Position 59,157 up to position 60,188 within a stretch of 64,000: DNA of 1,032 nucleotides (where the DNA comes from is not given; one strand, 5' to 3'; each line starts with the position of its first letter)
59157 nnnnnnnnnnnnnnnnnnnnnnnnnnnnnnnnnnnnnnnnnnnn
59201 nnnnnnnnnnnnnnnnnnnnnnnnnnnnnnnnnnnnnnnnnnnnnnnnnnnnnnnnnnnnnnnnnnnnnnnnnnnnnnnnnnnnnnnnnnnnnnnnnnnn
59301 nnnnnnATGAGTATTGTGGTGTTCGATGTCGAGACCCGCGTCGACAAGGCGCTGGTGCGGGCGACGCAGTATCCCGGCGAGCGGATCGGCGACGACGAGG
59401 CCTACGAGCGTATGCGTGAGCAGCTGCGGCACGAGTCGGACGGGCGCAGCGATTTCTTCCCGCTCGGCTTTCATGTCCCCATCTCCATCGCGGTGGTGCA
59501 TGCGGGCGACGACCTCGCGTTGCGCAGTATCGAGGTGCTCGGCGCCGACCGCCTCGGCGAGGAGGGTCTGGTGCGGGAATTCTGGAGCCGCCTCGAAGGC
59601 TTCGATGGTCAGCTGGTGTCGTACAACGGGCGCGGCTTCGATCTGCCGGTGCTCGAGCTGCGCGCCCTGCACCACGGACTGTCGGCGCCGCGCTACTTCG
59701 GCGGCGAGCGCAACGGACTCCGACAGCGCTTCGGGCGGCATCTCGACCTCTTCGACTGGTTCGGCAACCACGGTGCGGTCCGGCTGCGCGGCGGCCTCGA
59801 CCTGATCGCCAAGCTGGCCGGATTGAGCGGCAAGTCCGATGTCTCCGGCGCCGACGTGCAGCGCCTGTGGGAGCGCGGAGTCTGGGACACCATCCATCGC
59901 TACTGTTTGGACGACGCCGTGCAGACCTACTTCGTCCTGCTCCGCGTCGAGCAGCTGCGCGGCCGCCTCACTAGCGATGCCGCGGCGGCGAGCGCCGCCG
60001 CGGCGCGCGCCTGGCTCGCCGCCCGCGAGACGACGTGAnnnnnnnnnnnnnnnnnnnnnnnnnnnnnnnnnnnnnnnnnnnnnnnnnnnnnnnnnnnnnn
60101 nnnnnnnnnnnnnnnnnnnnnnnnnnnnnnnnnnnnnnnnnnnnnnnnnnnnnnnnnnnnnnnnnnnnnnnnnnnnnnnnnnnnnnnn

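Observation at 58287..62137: Translationally coupled operon of a zincin-like HEXXH protein, a lysine-MTase-like methyltransferase, a PolB-type 3'-5' exonuclease and uvrB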

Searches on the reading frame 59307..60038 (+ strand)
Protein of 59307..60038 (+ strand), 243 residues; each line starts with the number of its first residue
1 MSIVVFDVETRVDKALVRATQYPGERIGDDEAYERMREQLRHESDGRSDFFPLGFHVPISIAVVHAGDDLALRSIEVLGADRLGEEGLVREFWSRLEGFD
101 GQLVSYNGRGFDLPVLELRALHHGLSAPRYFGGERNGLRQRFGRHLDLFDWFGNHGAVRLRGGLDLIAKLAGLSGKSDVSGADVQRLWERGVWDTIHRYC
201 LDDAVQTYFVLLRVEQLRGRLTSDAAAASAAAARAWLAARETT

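Call 3: search_protein_families(library=pfam, proteins=[window:59307-60038:+], max_evalue=0.01)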
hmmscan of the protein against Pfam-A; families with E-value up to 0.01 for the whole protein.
window:59307-60038:+ (243 aa): 2 families
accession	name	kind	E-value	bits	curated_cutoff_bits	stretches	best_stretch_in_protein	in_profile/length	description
PF10108.15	DNA_pol_B_exo2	-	1.5e-48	165.8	24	1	48-240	1-199/213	Predicted 3'-5' exonuclease related to the exonuclease domain of PolB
PF13482.12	RNase_H_2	-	4.7e-09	36.8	22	1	81-208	39-158/165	RNase_H superfamily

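Call 4: search_protein_families(library=ncbifam, proteins=[window:59307-60038:+], max_evalue=0.01)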
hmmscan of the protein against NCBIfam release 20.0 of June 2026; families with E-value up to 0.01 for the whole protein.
window:59307-60038:+ (243 aa): 1 family
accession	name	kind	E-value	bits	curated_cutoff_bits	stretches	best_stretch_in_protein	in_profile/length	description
NF004417.0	PRK05761.1-3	equivalog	0.00014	19.9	780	1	85-169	283-375/858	DNA-directed DNA polymerase I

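Call 5: find_related_loci(query=window:59307-60038:+, collection=genome_contigs, flank=8000)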
Query window:59307-60038:+ (243 aa) in genome_contigs; peptide patterns used: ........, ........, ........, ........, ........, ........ (x = any residue, [..] = any of these).
79 stretches matched a pattern; 3 encode a relative of the query (tblastn E <= 1e-3); 3 distinct loci.
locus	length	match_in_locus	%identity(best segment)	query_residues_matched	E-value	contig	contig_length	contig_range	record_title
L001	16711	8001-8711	76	1-237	4e-121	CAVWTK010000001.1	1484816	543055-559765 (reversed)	MAG: uncultured bacterium isolate MFD05442.bin.2.281 genome assembly, contig: contig_10185, whole genome shotgun sequenc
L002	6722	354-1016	75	1-221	3e-110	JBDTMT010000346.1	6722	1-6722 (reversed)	MAG: bacterium isolate cluster3_bin.132 NODE_59215_length_6722_cov_6.390880, whole genome shotgun sequence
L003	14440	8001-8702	51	1-234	2e-71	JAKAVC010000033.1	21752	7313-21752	MAG: Deltaproteobacteria bacterium isolate YP3.bin70 NODE_2933_length_21752_cov_2.80194, whole genome shotgun sequence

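Call 8: find_homologous_proteins(query=window:59307-60038:+, max_evalue=0.00001)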
Query window:59307-60038:+ (243 aa): 672 proteins with E <= 0.00001 among 8000 candidates; the best 120 are listed.
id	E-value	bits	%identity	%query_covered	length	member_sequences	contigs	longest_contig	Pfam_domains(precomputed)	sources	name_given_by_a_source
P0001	7.0e-148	509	94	100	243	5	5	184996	PF13482.13,PF10108.16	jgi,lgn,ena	-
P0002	3.9e-118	411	76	98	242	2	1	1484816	PF13482.13,PF10108.16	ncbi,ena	-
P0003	1.2e-114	400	76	98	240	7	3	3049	PF13482.13,PF10108.16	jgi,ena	-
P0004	1.4e-114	400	74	93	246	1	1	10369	PF13482.13,PF10108.16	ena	-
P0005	1.7e-114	399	77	92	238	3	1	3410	PF13482.13,PF10108.16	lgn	-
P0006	5.7e-114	398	77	92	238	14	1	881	PF13482.13,PF10108.16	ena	-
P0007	1.1e-113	397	74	99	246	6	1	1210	PF13482.13,PF10108.16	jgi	-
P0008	3.7e-113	395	76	92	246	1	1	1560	PF13482.13,PF10108.16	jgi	jgi:predicted PolB exonuclease-like 3'-5' exonuclease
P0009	1.9e-112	393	77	92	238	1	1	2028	PF13482.13,PF10108.16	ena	-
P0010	1.2e-111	390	75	98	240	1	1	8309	PF13482.13,PF10108.16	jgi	jgi:predicted PolB exonuclease-like 3'-5' exonuclease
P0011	1.7e-111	390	75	97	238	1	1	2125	PF13482.13,PF10108.16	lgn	-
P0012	2.2e-111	389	75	94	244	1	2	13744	PF13482.13,PF10108.16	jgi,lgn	jgi:hypothetical protein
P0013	3.3e-111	389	75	96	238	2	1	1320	PF13482.13,PF10108.16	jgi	jgi:predicted PolB exonuclease-like 3'-5' exonuclease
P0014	6.3e-111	388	74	98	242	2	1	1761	PF13482.13,PF10108.16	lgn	-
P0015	1.3e-110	387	74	92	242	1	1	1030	PF13482.13,PF10108.16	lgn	-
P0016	4.3e-110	385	74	98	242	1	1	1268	PF13482.13,PF10108.16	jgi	jgi:predicted PolB exonuclease-like 3'-5' exonuclease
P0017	4.4e-110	385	75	91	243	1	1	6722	PF13482.13,PF10108.16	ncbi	ncbi:MAG: 3'-5' exonuclease [bacterium]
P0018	1.4e-109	383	75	90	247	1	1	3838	PF10108.16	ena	-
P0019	2.2e-109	383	76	91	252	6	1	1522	PF13482.13,PF10108.16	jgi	jgi:hypothetical protein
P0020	8.6e-109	381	77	92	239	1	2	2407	PF13482.13,PF10108.16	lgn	-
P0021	1.0e-108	381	73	98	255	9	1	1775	PF13482.13,PF10108.16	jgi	jgi:predicted PolB exonuclease-like 3'-5' exonuclease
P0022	1.6e-108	380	75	92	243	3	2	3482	PF13482.13,PF10108.16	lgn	-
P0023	1.4e-107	377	74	94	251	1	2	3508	PF13482.13,PF10108.16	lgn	-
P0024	1.8e-107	376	72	98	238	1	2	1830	PF13482.13,PF10108.16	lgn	-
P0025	4.7e-107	375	73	99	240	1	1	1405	PF13482.13,PF10108.16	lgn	-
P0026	3.1e-106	372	71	100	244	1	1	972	PF13482.13,PF10108.16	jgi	-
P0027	3.2e-106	372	74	91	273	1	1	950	PF13482.13,PF10108.16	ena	-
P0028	3.7e-106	372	69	100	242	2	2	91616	PF13482.13,PF10108.16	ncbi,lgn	ncbi:MAG: 3'-5' exonuclease [Candidatus Binatia bacterium]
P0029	2.5e-105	369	73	96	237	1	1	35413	PF13482.13,PF10108.16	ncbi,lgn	ncbi:MAG: 3'-5' exonuclease [Candidatus Binatia bacterium]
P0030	8.5e-104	364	69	100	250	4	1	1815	PF13482.13,PF10108.16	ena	-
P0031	8.6e-103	361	71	91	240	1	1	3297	PF13482.13,PF10108.16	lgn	-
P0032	9.3e-103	361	71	97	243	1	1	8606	PF13482.13,PF10108.16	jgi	jgi:hypothetical protein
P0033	3.3e-102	359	71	97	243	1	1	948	PF13482.13,PF10108.16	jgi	jgi:3'-5' exonuclease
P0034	5.1e-102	359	70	92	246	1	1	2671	PF13482.13,PF10108.16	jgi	jgi:predicted PolB exonuclease-like 3'-5' exonuclease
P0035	5.6e-101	355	71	90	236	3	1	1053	PF13482.13,PF10108.16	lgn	-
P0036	1.0e-100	354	69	86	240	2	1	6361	PF13482.13,PF10108.16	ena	-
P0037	3.9e-100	352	69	91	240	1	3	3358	PF13482.13,PF10108.16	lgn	-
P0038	4.2e-100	352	69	96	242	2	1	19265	PF13482.13,PF10108.16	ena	-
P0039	1.0e-99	351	68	98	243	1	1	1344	PF13482.13,PF10108.16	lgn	-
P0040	3.6e-99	349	69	97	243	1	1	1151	PF13482.13,PF10108.16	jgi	jgi:3'-5' exonuclease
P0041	3.7e-99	349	67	99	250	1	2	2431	PF13482.13,PF10108.16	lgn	-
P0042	7.6e-99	348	69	98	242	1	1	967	PF13482.13,PF10108.16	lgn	-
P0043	1.3e-98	347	69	96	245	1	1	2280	PF13482.13,PF10108.16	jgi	jgi:hypothetical protein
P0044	1.4e-98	347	68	96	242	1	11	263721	PF13482.13,PF10108.16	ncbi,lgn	-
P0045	1.6e-98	347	69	97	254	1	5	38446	PF13482.13,PF10108.16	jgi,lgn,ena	-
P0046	3.2e-98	346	68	98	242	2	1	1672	PF13482.13,PF10108.16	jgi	jgi:3'-5' exonuclease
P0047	4.4e-98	346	68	98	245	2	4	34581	PF13482.13,PF10108.16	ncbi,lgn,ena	-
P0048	9.9e-98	345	69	96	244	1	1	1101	PF10108.16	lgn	-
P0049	1.4e-97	344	66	100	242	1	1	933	PF13482.13,PF10108.16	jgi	jgi:predicted PolB exonuclease-like 3'-5' exonuclease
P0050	2.0e-97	343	66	98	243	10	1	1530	PF13482.13,PF10108.16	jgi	jgi:predicted PolB exonuclease-like 3'-5' exonuclease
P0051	2.3e-97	343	67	97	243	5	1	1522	PF13482.13,PF10108.16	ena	-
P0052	7.6e-97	342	68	97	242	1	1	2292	PF13482.13,PF10108.16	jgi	jgi:hypothetical protein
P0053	1.0e-96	341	66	99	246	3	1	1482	PF13482.13,PF10108.16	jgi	jgi:predicted PolB exonuclease-like 3'-5' exonuclease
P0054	1.9e-96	340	65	97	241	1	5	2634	PF13482.13,PF10108.16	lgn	-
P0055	1.5e-95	337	65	100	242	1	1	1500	PF13482.13,PF10108.16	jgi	jgi:hypothetical protein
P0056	2.1e-95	337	64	99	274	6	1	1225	PF13482.13,PF10108.16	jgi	-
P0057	2.3e-95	337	67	98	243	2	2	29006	PF13482.13,PF10108.16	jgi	jgi:hypothetical protein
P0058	3.3e-95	336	67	96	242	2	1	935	PF13482.13,PF10108.16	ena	-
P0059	7.0e-95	335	65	97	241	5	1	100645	PF13482.13,PF10108.16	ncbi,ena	-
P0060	1.6e-93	331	67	97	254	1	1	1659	PF13482.13,PF10108.16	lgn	-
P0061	2.9e-93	330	63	100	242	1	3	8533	PF13482.13,PF10108.16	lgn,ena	-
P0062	5.0e-93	329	64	100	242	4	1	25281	PF13482.13,PF10108.16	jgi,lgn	jgi:predicted PolB exonuclease-like 3'-5' exonuclease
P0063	7.5e-93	329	64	97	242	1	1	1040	PF13482.13,PF10108.16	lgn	-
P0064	8.3e-93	328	62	98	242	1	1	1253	PF13482.13,PF10108.16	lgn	-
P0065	1.5e-92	328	65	97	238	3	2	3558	PF13482.13,PF10108.16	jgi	-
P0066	2.1e-92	327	63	97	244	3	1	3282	PF13482.13,PF10108.16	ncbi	-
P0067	4.2e-92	326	62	98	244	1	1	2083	PF13482.13,PF10108.16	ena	-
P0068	4.6e-92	326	73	83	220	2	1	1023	PF13482.13,PF10108.16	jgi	jgi:predicted PolB exonuclease-like 3'-5' exonuclease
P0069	6.0e-92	326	66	98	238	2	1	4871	PF13482.13,PF10108.16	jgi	jgi:predicted PolB exonuclease-like 3'-5' exonuclease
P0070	6.9e-92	325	65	98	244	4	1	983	PF13482.13,PF10108.16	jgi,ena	-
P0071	1.1e-91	325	65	98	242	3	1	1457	PF13482.13,PF10108.16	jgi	jgi:hypothetical protein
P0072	1.2e-91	325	64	97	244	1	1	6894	PF13482.13,PF10108.16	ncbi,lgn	-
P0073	1.3e-91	325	65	98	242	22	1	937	PF13482.13,PF10108.16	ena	-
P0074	5.5e-91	322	65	96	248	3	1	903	PF13482.13,PF10108.16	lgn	-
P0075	8.3e-91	322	65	96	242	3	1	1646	PF10108.16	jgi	-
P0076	1.4e-90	321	65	97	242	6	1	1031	PF13482.13,PF10108.16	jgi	-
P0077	1.8e-90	321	61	96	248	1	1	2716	PF13482.13,PF10108.16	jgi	jgi:hypothetical protein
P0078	2.5e-90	320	62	97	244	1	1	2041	PF13482.13,PF10108.16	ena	-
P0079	9.3e-90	318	62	98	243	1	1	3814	PF10108.16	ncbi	ncbi:MAG: 3'-5' exonuclease [Candidatus Binatia bacterium]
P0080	1.8e-89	317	63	98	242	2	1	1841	PF13482.13,PF10108.16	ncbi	-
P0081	2.0e-89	317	61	98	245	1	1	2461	PF13482.13,PF10108.16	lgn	-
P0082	3.6e-89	316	63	92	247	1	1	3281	PF13482.13,PF10108.16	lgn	-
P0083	6.4e-89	316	63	98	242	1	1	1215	PF13482.13,PF10108.16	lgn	-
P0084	8.8e-89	315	63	93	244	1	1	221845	PF13482.13,PF10108.16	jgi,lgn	jgi:hypothetical protein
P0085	1.0e-88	315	61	96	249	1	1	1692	PF13482.13,PF10108.16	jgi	jgi:predicted PolB exonuclease-like 3'-5' exonuclease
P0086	3.2e-88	313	63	92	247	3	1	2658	PF13482.13,PF10108.16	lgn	-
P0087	1.6e-87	311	62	92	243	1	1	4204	PF13482.13,PF10108.16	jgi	jgi:predicted PolB exonuclease-like 3'-5' exonuclease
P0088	3.6e-87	310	61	95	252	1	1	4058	PF13482.13,PF10108.16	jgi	jgi:hypothetical protein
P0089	4.7e-87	310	62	92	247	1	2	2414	PF13482.13,PF10108.16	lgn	-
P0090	8.7e-87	309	63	92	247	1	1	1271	PF13482.13,PF10108.16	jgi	jgi:predicted PolB exonuclease-like 3'-5' exonuclease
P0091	1.4e-86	308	63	92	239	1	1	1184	PF13482.13,PF10108.16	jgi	-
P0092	1.5e-86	308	61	97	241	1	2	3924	PF13482.13,PF10108.16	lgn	-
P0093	3.3e-86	307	63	93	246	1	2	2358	PF13482.13,PF10108.16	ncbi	-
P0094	6.9e-86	306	59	99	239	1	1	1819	PF13482.13,PF10108.16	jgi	jgi:predicted PolB exonuclease-like 3'-5' exonuclease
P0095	1.3e-85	305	61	92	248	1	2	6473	PF13482.13,PF10108.16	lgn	-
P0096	1.4e-85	305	60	92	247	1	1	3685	PF13482.13,PF10108.16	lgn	-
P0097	3.8e-85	303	60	99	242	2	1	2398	PF13482.13,PF10108.16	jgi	jgi:predicted PolB exonuclease-like 3'-5' exonuclease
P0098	6.0e-85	303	61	92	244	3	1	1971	PF13482.13,PF10108.16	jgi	jgi:predicted PolB exonuclease-like 3'-5' exonuclease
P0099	1.1e-84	302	60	99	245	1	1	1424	PF13482.13,PF10108.16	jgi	jgi:hypothetical protein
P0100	1.6e-84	301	59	97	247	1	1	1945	PF13482.13,PF10108.16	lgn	-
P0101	1.1e-83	299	59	92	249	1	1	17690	PF10108.16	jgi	jgi:predicted PolB exonuclease-like 3'-5' exonuclease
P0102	1.9e-83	298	58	98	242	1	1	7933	PF13482.13,PF10108.16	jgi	jgi:3'-5' exonuclease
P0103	1.9e-83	298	58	96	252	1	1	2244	PF13482.13,PF10108.16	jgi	jgi:predicted PolB exonuclease-like 3'-5' exonuclease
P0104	4.6e-83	296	58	99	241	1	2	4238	PF13482.13,PF10108.16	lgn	-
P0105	1.6e-82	295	68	84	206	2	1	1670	PF13482.13,PF10108.16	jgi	jgi:predicted PolB exonuclease-like 3'-5' exonuclease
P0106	2.0e-82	294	61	91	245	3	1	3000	PF13482.13,PF10108.16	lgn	-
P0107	2.4e-82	294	57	96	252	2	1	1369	PF13482.13,PF10108.16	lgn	-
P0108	3.2e-82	294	59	93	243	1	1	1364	PF13482.13,PF10108.16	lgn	-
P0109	6.4e-82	293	61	91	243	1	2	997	PF13482.13,PF10108.16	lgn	-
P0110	7.3e-82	293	57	97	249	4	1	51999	PF13482.13,PF10108.16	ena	-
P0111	1.1e-81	292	61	91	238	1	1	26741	PF13482.13,PF10108.16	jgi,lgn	jgi:hypothetical protein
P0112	1.2e-81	292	60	96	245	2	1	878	PF13482.13,PF10108.16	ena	-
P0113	3.4e-81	290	58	98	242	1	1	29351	PF13482.13,PF10108.16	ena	-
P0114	4.0e-81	290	60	92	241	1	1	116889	PF13482.13,PF10108.16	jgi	jgi:hypothetical protein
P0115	3.6e-80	287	55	97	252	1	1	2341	PF13482.13,PF10108.16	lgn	-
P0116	4.1e-80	287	56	97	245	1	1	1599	PF13482.13,PF10108.16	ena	-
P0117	7.2e-80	286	55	98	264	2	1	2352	PF13482.13,PF10108.16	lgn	-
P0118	1.3e-79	285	61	92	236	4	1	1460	PF13482.13,PF10108.16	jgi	jgi:predicted PolB exonuclease-like 3'-5' exonuclease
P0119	1.5e-79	285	59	98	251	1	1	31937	PF13482.13,PF10108.16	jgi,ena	-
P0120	2.1e-79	284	58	92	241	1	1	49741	PF13482.13,PF10108.16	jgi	jgi:predicted PolB exonuclease-like 3'-5' exonuclease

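Call 9: find_encoding_contigs(protein=P0044, flank=6000, max_places=3)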
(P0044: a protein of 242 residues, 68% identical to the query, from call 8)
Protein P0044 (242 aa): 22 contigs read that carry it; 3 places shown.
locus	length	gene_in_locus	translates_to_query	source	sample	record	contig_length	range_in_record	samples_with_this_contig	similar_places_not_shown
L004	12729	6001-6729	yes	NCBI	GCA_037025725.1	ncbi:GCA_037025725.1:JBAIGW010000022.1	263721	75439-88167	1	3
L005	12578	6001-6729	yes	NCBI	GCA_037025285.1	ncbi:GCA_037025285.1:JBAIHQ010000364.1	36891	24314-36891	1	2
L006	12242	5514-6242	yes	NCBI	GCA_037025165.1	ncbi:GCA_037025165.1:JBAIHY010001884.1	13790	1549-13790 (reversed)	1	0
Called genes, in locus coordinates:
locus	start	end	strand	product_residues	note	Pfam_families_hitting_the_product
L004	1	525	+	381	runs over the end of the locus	PF00108:Thiolase_N, PF00109:ketoacyl-synt (weak), PF02803:Thiolase_C (faint), PF22691:Thiolase_C_1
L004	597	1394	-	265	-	PF00378:ECH_1, PF16113:ECH_2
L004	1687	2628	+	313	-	PF00056:Ldh_1_N, PF02866:Ldh_1_C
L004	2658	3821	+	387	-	PF08442:ATP-grasp_2, PF13549:ATP-grasp_5, PF24948:Citrate_synth_N, PF00549:Ligase_CoA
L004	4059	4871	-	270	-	-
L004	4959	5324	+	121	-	PF06262:Zincin_1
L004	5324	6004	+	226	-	PF13649:Methyltransf_25 (faint)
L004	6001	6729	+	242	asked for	PF10108:DNA_pol_B_exo2, PF13482:RNase_H_2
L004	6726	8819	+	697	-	PF00270:DEAD (weak), PF04851:ResIII, PF17757:UvrB_inter, PF27431:UvrB_3rd, PF00271:Helicase_C, PF12344:UvrB, PF02151:UVR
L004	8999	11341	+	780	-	PF01186:Lysyl_oxidase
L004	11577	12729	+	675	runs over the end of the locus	-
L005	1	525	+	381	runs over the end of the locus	PF00108:Thiolase_N, PF00109:ketoacyl-synt (weak), PF02803:Thiolase_C (faint), PF22691:Thiolase_C_1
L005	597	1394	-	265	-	PF00378:ECH_1, PF16113:ECH_2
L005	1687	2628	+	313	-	PF00056:Ldh_1_N, PF02866:Ldh_1_C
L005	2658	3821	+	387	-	PF08442:ATP-grasp_2, PF13549:ATP-grasp_5, PF24948:Citrate_synth_N, PF00549:Ligase_CoA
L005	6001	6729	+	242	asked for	PF10108:DNA_pol_B_exo2, PF13482:RNase_H_2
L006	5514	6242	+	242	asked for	PF10108:DNA_pol_B_exo2, PF13482:RNase_H_2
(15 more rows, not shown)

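Call 10: find_encoding_contigs(protein=P0084, flank=6000, max_places=2)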
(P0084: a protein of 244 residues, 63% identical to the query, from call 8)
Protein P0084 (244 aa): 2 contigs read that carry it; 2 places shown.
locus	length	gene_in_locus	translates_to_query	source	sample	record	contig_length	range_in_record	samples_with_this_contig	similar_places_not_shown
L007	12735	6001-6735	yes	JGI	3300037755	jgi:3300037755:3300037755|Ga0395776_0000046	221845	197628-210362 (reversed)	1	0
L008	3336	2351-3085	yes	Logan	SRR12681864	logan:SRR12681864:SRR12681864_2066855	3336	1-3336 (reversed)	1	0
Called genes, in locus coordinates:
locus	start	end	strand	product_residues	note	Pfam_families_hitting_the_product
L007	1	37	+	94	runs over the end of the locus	-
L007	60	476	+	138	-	PF12172:zf-ChsH2 (weak), PF01796:OB_ChsH2_C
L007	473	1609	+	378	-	PF00108:Thiolase_N, PF00109:ketoacyl-synt (faint), PF02803:Thiolase_C (weak), PF22691:Thiolase_C_1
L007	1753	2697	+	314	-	PF00056:Ldh_1_N, PF02866:Ldh_1_C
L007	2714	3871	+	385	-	PF08442:ATP-grasp_2, PF13549:ATP-grasp_5, PF24948:Citrate_synth_N, PF00549:Ligase_CoA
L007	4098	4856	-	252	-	-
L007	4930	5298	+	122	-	PF06262:Zincin_1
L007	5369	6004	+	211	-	PF10294:Methyltransf_16 (weak)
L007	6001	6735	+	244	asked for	PF10108:DNA_pol_B_exo2, PF13482:RNase_H_2 (weak)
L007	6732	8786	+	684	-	PF00270:DEAD (weak), PF04851:ResIII, PF17757:UvrB_inter, PF27431:UvrB_3rd, PF00271:Helicase_C, PF12344:UvrB, PF02151:UVR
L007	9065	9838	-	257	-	-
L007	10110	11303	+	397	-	PF01186:Lysyl_oxidase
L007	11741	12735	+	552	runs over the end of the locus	-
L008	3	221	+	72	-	?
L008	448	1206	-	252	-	-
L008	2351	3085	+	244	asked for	PF10108:DNA_pol_B_exo2, PF13482:RNase_H_2 (weak)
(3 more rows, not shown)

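Call 11: find_encoding_contigs(protein=P0114, flank=6000, max_places=2)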
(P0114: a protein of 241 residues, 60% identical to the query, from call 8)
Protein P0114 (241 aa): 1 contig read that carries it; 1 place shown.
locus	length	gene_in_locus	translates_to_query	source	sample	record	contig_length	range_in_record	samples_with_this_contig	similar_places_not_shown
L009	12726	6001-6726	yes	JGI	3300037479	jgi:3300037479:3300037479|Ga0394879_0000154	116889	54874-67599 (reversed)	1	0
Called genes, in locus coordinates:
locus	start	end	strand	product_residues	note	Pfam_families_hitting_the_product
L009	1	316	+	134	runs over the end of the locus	PF12172:zf-ChsH2, PF01796:OB_ChsH2_C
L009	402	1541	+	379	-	PF00108:Thiolase_N, PF00109:ketoacyl-synt (weak), PF22691:Thiolase_C_1, PF02803:Thiolase_C (weak)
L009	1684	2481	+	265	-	PF00378:ECH_1, PF16113:ECH_2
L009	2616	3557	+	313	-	PF00056:Ldh_1_N, PF02866:Ldh_1_C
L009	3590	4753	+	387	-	PF08442:ATP-grasp_2, PF13549:ATP-grasp_5, PF24948:Citrate_synth_N, PF00549:Ligase_CoA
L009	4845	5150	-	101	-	-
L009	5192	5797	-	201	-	-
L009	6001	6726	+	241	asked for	PF10108:DNA_pol_B_exo2, PF13482:RNase_H_2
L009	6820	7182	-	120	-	PF13473:Cupredoxin_1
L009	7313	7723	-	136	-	-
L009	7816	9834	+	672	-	PF00270:DEAD (weak), PF04851:ResIII, PF17757:UvrB_inter, PF27431:UvrB_3rd, PF00271:Helicase_C, PF12344:UvrB, PF02151:UVR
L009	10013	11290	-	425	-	PF13948:DUF4215 (faint)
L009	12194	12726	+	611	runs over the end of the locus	PF13424:TPR_12 (faint), PF23914:TPR_CcmH_CycH (faint), PF00515:TPR_1 (faint), PF07719:TPR_2 (weak), PF13176:TPR_7 (faint), PF13181:TPR_8 (faint), PF14559:TPR_19 (weak), PF13432:TPR_16 (weak), +5 more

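Call 16: search_protein_families(library=pfam, proteins=[L003:4887-6767:-, L003:6893-7945:+, L003:6734-8083:-, L003:7959-8750:+, L003:8758-9513:+, L003:9607-11358:+, L003:11362-13200:+, L003:3640-4974:+], max_evalue=0.001)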
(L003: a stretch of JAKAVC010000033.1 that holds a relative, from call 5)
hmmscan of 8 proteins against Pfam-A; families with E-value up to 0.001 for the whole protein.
L003:4887-6767:- (626 aa): 1 family
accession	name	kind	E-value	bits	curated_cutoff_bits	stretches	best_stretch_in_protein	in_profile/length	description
PF16126.11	DUF4838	-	1.1e-19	71.1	26.6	1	136-421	24-268/325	Domain of unknown function (DUF4838)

L003:6893-7945:+ (350 aa): 7 families
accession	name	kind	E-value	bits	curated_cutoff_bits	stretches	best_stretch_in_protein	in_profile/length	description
PF10609.15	ParA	-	8.9e-94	313.9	27.1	1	100-342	2-245/246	NUBPL iron-transfer P-loop NTPase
PF01656.29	CbiA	-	1.1e-12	48.4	25.4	1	104-314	1-117/125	CobQ/CobB/MinD/ParA nucleotide binding domain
PF13614.12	AAA_31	-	3.3e-08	34.1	27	1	102-140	2-40/177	AAA domain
PF01883.24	FeS_assembly_P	-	1.8e-07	31.8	23.5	1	6-77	3-73/73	Iron-sulfur cluster assembly protein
PF09140.17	MipZ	-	5.8e-07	29.5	20.7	1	102-217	1-108/262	ATPase MipZ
PF00142.24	Fer4_NifH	-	6.2e-05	23.1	25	0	108-144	6-42/271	4Fe-4S iron sulfur cluster binding proteins, NifH/frxC family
PF02374.21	ArsA_ATPase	-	0.00046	19.9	24.3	0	106-135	5-34/305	Anion-transporting ATPase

L003:6734-8083:- (449 aa): 0 families

L003:7959-8750:+ (263 aa): 2 families
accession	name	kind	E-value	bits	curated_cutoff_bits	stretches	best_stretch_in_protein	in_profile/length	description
PF10108.15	DNA_pol_B_exo2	-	1.3e-51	175.7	24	1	60-251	1-197/213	Predicted 3'-5' exonuclease related to the exonuclease domain of PolB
PF13482.12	RNase_H_2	-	2.8e-09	37.6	22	1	80-223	26-160/165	RNase_H superfamily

L003:8758-9513:+ (251 aa): 2 families
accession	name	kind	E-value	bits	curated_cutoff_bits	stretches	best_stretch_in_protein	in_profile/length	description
PF00535.33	Glycos_transf_2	-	9e-16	58.7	23.3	1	8-101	1-105/168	Glycosyl transferase family 2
PF13704.12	Glyco_tranf_2_4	-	3.1e-05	24.8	27.5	1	14-86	1-82/98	Glycosyl transferase family 2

L003:9607-11358:+ (583 aa): 3 families
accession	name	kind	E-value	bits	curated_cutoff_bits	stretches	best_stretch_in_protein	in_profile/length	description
PF00664.28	ABC_membrane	-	2e-44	152.8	28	1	16-284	2-273/274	ABC transporter transmembrane region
PF00005.33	ABC_tran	-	4.3e-31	108.8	25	1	355-503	1-136/137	ABC transporter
PF02463.25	SMC_N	-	4.7e-06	26.6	40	0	403-545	118-210/220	RecF/RecN/SMC N terminal domain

L003:11362-13200:+ (612 aa): 4 families
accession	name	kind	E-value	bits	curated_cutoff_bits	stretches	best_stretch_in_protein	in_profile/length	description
PF00664.28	ABC_membrane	-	7.8e-48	164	28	1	33-318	2-274/274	ABC transporter transmembrane region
PF00005.33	ABC_tran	-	2.2e-29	103.3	25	1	380-529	1-137/137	ABC transporter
PF02463.25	SMC_N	-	2.1e-05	24.5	40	0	463-570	135-210/220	RecF/RecN/SMC N terminal domain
PF13401.12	AAA_22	-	0.00098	19.9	27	0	393-494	8-62/130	AAA domain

L003:3640-4974:+ (444 aa): 0 families
